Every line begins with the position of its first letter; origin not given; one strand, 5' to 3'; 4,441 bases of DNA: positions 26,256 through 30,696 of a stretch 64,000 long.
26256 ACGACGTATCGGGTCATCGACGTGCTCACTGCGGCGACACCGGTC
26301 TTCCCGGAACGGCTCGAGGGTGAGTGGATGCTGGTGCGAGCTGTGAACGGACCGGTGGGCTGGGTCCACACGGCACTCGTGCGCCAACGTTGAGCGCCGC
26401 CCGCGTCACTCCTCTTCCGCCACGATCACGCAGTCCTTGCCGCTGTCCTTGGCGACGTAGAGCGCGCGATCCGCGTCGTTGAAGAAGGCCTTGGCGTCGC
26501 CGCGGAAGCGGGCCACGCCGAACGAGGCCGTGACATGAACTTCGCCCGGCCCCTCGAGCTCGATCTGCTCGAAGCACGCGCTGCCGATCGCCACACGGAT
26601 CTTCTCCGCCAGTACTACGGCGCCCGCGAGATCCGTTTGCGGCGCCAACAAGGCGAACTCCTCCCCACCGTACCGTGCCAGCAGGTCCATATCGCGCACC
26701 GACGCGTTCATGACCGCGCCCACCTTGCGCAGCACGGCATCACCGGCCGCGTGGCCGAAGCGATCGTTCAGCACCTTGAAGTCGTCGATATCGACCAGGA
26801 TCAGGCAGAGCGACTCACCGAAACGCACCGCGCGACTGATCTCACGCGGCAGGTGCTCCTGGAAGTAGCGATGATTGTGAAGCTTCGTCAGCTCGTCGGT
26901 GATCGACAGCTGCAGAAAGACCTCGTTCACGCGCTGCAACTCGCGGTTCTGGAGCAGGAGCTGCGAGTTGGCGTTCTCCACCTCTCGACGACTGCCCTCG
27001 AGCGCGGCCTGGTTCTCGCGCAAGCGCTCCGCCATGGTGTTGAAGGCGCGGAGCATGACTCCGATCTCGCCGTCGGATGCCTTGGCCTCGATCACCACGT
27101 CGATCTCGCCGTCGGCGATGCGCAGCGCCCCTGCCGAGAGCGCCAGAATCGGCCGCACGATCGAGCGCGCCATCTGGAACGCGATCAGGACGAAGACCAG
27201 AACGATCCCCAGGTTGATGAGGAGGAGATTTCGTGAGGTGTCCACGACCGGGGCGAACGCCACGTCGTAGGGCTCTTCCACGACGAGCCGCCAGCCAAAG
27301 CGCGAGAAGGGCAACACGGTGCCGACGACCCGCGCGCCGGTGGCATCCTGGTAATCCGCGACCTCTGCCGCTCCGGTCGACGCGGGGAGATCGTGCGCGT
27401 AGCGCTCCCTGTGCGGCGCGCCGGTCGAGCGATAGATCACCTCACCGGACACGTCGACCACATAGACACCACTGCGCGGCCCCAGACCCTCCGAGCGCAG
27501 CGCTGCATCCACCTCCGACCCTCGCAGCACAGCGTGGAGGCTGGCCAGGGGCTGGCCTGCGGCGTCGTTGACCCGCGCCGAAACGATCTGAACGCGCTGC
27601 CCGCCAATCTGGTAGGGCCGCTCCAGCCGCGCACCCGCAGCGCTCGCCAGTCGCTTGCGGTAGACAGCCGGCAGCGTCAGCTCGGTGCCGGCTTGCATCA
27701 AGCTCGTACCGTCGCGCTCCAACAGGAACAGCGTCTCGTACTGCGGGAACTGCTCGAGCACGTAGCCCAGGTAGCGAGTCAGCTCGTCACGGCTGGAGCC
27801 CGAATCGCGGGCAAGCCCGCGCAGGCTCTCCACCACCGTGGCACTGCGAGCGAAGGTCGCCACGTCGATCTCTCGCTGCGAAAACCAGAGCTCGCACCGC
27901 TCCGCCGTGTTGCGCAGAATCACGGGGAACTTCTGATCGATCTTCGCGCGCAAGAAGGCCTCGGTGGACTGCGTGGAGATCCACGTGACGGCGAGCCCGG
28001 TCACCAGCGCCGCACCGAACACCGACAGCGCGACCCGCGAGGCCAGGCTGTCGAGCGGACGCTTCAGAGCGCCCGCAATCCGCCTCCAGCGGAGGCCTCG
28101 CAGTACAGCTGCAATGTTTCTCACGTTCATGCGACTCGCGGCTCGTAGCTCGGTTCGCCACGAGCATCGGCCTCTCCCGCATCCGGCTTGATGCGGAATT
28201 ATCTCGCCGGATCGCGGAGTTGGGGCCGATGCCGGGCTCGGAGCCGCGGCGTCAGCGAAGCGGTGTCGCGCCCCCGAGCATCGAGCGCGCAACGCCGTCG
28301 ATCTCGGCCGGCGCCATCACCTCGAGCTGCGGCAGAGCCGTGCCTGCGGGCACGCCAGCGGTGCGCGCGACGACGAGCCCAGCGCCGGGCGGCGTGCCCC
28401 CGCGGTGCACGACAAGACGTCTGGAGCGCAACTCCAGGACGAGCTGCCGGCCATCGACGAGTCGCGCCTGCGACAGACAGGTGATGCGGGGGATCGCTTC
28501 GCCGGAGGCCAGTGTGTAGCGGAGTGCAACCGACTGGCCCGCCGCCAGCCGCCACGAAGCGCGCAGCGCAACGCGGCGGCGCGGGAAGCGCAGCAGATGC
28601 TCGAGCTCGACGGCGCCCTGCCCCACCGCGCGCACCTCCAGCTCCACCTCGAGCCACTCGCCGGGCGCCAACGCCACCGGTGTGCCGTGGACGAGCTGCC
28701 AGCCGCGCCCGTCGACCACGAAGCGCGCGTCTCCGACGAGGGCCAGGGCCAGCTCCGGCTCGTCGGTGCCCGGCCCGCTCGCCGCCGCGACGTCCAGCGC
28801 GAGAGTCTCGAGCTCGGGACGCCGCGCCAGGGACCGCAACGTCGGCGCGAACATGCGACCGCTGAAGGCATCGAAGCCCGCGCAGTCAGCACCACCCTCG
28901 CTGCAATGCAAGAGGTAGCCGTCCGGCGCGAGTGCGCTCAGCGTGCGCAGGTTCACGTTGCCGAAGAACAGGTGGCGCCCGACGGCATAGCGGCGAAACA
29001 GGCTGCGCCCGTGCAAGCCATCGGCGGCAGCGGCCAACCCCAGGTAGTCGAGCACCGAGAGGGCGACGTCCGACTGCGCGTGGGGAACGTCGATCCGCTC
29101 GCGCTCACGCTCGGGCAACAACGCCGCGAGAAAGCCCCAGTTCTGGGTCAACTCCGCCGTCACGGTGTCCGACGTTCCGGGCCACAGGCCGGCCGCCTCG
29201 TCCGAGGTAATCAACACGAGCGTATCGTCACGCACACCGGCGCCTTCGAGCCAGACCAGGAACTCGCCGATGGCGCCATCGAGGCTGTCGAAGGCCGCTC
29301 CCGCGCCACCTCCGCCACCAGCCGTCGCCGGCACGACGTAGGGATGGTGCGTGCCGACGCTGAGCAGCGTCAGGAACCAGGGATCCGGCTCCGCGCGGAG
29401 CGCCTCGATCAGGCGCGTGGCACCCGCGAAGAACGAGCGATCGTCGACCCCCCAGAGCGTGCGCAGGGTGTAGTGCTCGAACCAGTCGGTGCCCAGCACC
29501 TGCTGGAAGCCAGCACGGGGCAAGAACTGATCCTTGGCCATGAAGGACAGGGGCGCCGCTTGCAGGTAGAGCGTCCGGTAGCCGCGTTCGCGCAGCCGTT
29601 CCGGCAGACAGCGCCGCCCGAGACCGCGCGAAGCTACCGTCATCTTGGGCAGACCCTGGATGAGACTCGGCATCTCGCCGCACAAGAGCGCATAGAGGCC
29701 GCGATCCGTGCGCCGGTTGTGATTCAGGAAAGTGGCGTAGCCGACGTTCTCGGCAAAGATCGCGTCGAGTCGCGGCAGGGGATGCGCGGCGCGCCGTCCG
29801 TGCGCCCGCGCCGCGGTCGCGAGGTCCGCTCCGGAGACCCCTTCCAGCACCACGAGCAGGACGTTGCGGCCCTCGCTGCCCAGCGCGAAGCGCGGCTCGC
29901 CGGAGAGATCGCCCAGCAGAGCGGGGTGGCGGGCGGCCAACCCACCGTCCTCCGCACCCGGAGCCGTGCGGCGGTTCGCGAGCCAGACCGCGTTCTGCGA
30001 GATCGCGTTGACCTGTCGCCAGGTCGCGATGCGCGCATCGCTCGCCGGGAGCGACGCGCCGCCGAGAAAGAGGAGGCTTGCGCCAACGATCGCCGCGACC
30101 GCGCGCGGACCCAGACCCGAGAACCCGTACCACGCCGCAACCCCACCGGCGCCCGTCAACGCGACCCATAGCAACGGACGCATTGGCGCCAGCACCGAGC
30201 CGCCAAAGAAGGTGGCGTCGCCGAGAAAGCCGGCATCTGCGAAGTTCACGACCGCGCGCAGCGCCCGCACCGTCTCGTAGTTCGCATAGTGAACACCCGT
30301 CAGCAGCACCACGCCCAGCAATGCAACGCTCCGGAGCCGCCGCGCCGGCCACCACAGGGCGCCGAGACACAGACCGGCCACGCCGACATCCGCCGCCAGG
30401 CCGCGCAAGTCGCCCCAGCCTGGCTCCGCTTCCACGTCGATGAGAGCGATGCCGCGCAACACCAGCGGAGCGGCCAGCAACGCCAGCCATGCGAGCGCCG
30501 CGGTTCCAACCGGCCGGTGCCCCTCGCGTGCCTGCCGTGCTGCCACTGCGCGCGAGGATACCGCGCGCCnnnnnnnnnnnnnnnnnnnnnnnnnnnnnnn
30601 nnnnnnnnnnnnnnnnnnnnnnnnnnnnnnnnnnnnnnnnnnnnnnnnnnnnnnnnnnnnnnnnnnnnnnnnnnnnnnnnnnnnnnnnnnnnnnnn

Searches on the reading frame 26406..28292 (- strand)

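Call 74: search_protein_families(library=pfam, proteins=[window:26406-28292:-], max_evalue=0.0001)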
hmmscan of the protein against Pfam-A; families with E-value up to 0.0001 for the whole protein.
window:26406-28292:- (628 aa): 3 families
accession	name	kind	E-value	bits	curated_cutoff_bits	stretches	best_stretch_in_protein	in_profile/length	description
PF00990.26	GGDEF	-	2.6e-39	135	23.8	1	464-620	2-160/161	Diguanylate cyclase, GGDEF domain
PF00672.30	HAMP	-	8e-13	48.9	25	1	374-426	2-53/53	HAMP domain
PF02743.24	dCache_1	-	4.6e-08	33.3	45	1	117-339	6-240/240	Cache domain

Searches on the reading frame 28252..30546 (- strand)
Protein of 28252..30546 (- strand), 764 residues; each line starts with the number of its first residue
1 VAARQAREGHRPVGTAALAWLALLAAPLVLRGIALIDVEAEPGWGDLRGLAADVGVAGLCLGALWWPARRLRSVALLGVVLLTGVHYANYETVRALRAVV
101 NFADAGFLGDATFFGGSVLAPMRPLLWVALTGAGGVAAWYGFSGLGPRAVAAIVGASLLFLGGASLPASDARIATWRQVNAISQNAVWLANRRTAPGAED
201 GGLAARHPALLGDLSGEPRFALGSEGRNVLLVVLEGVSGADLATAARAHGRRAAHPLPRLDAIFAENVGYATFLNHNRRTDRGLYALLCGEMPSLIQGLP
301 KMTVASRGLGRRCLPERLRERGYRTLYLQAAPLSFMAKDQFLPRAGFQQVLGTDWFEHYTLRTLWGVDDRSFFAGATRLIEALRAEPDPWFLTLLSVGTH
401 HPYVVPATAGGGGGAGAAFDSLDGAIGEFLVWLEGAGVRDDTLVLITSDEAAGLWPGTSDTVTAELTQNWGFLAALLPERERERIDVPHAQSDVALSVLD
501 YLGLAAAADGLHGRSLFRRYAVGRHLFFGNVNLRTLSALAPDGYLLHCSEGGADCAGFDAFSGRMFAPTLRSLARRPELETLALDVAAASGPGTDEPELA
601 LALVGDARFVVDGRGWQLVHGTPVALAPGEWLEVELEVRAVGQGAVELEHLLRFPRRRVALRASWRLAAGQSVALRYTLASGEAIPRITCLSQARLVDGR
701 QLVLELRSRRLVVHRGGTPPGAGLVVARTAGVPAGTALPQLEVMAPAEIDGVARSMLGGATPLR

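Call 74: search_protein_families(library=pfam, proteins=[window:28252-30546:-], max_evalue=0.0001)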
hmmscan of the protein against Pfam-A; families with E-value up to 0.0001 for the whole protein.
window:28252-30546:- (764 aa): 1 family
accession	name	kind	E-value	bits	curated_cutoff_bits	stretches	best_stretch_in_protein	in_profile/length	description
PF00884.28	Sulfatase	-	4.3e-20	72.7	25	1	227-456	1-247/301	Sulfatase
